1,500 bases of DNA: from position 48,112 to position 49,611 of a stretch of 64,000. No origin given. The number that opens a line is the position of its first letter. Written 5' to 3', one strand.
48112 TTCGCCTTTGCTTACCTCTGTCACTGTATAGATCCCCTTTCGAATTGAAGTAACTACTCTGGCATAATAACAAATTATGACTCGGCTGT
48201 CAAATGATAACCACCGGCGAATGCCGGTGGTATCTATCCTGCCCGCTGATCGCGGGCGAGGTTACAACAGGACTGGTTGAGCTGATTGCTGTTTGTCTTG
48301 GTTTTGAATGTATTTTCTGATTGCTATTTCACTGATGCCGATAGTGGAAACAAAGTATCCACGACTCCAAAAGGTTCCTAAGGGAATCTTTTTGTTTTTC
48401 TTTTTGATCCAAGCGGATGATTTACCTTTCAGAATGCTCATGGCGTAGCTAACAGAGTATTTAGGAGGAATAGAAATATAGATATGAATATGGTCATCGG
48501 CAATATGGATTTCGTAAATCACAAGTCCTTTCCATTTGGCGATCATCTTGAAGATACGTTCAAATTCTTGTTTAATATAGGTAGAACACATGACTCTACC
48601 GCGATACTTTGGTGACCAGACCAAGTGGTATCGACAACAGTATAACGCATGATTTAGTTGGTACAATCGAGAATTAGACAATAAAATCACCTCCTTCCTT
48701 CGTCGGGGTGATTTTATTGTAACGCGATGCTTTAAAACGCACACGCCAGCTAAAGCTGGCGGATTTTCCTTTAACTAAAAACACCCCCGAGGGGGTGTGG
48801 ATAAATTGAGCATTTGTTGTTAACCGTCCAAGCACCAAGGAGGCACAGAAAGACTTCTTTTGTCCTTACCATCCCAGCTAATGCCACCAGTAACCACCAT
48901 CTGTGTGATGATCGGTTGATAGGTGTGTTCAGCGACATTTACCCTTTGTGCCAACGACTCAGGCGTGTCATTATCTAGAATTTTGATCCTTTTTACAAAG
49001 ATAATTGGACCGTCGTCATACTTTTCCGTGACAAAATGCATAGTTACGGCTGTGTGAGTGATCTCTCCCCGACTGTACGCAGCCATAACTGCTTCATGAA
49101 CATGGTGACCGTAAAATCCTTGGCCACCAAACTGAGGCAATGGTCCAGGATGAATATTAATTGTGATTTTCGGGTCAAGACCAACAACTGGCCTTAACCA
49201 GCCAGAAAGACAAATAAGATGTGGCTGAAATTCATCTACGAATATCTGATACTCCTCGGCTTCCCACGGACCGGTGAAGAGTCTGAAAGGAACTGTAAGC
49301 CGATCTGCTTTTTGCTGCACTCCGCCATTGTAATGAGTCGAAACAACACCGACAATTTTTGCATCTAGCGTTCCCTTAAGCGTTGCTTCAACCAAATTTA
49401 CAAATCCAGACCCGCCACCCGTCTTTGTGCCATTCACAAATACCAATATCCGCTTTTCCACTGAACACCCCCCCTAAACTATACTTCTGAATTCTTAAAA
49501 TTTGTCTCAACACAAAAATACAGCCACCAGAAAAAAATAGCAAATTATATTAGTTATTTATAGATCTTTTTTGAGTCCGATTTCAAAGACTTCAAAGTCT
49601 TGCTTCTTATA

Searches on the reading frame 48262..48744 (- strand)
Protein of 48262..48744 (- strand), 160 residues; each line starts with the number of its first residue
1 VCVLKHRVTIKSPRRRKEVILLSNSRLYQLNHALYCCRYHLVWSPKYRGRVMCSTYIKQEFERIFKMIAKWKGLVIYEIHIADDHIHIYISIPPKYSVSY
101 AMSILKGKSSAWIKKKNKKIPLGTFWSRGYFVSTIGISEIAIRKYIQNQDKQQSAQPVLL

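Call 100: search_protein_families(library=pfam, proteins=[window:48262-48744:-], max_evalue=0.001)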
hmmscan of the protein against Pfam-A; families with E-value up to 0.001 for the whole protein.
window:48262-48744:- (160 aa): 1 family
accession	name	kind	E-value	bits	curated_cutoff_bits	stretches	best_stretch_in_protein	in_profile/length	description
PF01797.21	Y1_Tnp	-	2.9e-32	111.8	23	1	35-149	3-121/121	Transposase IS200 like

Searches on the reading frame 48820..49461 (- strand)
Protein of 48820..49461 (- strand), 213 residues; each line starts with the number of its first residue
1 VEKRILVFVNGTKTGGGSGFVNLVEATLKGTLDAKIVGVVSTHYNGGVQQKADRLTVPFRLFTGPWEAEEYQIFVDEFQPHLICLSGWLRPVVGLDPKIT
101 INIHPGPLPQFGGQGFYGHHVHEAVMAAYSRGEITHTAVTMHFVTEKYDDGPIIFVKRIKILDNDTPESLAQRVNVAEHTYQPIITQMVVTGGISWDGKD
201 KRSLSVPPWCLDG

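Call 100: search_protein_families(library=pfam, proteins=[window:48820-49461:-], max_evalue=0.001)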
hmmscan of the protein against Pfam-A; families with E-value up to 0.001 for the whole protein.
window:48820-49461:- (213 aa): 1 family
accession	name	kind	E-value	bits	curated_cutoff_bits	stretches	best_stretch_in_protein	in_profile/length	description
PF00551.24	Formyl_trans_N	-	4.8e-22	79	26.1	1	3-181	1-176/181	Formyl transferase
